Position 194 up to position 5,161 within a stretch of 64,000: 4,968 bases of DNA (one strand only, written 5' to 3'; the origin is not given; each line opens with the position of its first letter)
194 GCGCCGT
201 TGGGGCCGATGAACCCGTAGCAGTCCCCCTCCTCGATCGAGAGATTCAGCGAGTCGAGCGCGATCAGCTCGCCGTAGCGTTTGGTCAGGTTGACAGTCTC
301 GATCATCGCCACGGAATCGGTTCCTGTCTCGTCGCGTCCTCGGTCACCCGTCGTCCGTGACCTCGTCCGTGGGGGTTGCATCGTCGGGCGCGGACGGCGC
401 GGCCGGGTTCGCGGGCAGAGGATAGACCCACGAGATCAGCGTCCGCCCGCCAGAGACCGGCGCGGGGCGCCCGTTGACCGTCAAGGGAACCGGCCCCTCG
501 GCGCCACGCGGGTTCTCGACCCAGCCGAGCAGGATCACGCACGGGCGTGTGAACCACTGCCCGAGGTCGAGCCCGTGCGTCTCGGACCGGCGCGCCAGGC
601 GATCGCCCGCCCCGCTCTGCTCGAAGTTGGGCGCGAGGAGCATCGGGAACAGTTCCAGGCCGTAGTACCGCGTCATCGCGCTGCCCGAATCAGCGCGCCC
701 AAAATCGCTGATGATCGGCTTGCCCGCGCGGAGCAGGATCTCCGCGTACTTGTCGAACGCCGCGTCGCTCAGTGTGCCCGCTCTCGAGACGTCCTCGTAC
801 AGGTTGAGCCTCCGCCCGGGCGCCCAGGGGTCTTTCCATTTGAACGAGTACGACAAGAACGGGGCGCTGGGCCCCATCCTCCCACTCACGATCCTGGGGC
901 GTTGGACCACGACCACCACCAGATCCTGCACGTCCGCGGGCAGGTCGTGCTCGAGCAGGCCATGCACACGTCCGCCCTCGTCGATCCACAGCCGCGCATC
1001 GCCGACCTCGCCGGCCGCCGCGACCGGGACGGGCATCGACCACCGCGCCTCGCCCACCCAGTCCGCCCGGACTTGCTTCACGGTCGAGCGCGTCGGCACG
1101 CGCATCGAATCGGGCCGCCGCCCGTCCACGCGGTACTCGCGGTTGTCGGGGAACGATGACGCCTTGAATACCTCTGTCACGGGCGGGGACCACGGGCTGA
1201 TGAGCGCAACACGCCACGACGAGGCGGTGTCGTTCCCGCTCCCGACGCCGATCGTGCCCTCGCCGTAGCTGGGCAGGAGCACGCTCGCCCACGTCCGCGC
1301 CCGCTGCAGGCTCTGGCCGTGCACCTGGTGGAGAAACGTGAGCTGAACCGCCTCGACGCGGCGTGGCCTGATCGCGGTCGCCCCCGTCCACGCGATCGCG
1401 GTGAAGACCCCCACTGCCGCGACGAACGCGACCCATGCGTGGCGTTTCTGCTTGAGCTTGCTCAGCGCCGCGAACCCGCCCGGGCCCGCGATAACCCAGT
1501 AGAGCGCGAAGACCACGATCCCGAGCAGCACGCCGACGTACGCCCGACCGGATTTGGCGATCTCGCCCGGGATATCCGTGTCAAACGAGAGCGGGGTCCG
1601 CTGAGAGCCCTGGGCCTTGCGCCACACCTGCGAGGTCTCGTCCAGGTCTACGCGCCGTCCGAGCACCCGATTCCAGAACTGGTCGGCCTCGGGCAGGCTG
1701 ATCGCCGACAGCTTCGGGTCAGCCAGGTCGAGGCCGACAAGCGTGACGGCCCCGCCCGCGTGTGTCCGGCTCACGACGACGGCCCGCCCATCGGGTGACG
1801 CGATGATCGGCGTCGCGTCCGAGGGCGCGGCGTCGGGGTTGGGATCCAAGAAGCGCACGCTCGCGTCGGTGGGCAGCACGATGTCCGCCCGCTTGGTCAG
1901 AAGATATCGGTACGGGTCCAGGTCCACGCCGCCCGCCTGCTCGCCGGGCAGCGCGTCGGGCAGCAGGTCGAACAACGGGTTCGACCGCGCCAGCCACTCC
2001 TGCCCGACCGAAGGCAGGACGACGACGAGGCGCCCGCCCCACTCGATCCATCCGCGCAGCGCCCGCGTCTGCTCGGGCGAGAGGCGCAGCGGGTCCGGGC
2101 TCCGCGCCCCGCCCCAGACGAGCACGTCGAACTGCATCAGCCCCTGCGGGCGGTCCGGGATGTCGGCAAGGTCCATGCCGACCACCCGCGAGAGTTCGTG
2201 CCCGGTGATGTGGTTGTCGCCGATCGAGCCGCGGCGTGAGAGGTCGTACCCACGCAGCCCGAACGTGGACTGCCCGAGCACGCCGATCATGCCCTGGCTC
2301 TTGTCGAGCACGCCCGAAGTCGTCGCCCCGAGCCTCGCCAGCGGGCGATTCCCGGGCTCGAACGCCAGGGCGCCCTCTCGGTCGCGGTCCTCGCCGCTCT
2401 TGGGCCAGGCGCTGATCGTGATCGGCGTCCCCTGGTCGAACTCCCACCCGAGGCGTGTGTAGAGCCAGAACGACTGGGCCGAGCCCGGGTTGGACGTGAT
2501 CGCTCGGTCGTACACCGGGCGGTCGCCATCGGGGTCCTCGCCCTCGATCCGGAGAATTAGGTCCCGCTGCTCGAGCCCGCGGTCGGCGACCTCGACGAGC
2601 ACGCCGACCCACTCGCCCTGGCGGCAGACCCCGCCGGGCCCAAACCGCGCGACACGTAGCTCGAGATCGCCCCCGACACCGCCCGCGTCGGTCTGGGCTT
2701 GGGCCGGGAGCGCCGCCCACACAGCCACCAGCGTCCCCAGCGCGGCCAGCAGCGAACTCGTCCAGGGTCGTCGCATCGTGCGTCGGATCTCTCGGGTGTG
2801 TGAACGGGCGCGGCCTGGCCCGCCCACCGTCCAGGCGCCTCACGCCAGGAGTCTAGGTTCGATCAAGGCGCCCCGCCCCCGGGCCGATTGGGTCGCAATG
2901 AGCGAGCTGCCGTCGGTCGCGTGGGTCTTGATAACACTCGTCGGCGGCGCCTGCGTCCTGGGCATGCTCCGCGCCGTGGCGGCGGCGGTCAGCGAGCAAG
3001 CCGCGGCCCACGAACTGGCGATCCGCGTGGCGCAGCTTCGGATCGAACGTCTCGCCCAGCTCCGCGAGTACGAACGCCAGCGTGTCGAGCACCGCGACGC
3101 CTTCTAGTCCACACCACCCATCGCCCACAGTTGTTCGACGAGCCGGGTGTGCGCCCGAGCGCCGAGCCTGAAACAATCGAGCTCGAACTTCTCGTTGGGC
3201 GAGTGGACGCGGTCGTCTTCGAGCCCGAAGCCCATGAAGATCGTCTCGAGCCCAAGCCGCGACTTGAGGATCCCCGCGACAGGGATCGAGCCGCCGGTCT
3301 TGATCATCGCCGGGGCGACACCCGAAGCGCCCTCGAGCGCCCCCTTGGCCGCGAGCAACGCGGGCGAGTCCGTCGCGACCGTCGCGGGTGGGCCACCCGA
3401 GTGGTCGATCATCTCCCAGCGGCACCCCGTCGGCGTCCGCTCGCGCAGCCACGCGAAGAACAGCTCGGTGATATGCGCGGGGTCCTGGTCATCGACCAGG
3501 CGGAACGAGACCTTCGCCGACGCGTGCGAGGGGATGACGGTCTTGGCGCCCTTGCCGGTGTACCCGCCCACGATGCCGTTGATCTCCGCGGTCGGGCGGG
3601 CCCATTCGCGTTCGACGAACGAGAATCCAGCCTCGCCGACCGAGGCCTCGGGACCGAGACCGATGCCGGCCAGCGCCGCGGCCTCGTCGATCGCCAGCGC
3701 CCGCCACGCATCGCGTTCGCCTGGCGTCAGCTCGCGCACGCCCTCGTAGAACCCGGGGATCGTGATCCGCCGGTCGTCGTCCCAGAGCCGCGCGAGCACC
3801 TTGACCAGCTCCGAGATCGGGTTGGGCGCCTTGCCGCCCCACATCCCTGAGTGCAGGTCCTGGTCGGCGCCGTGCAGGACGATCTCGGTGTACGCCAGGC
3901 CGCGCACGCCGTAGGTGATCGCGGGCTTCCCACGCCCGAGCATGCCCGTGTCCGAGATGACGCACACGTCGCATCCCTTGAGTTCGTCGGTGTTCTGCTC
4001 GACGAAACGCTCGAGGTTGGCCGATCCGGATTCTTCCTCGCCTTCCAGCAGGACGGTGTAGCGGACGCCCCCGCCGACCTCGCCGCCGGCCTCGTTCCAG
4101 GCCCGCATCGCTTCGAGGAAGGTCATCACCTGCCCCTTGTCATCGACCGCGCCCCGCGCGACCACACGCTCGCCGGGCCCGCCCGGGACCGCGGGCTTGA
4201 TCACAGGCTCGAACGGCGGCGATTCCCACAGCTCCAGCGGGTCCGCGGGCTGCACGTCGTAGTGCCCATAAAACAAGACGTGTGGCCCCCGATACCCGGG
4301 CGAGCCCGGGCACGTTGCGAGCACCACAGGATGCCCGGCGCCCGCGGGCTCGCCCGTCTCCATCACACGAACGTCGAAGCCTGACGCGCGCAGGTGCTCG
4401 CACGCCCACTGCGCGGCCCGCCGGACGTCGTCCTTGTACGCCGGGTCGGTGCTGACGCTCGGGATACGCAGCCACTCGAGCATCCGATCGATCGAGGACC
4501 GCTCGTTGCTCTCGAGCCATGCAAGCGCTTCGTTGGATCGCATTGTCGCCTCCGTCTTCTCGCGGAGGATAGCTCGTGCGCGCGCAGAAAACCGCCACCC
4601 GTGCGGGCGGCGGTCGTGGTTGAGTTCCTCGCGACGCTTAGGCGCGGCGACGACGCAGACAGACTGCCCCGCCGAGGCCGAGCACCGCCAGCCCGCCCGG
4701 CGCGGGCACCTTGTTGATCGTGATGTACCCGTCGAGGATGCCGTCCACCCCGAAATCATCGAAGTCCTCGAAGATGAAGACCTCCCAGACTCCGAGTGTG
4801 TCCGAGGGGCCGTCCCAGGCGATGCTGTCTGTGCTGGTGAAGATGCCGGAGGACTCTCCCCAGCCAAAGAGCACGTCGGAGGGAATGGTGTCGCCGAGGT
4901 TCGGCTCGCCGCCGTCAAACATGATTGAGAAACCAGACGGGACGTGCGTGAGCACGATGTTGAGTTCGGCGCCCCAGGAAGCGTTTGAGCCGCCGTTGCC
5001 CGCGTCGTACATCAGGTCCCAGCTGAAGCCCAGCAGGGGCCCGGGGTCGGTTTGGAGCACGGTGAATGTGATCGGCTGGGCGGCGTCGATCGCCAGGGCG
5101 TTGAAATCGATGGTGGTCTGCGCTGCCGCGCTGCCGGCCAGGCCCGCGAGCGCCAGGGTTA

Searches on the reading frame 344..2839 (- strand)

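Call 53: search_protein_families(library=pfam, proteins=[window:344-2839:-], max_evalue=0.001)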
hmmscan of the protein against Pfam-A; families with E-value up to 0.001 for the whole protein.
window:344-2839:- (831 aa): 1 family
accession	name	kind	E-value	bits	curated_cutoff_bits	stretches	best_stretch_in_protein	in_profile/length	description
PF14258.12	DUF4350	-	0.00031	21.5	30.4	1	251-369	48-158/181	Domain of unknown function (DUF4350)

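Call 73: search_protein_families(library=ncbifam, proteins=[window:344-2839:-], max_evalue=0.001)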
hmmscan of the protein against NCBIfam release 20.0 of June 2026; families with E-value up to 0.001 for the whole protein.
window:344-2839:- (831 aa): 0 families

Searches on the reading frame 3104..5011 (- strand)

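Call 53: search_protein_families(library=pfam, proteins=[window:3104-5011:-], max_evalue=0.001)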
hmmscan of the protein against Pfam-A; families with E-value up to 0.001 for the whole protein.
window:3104-5011:- (635 aa): 2 families
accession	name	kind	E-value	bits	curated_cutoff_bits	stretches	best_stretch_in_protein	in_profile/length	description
PF01546.33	Peptidase_M20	-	1.4e-27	97.4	24.6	1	246-627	1-206/206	Peptidase family M20/M25/M40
PF07687.19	M20_dimer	-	2.4e-16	60.1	21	1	368-528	2-105/107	Peptidase dimerisation domain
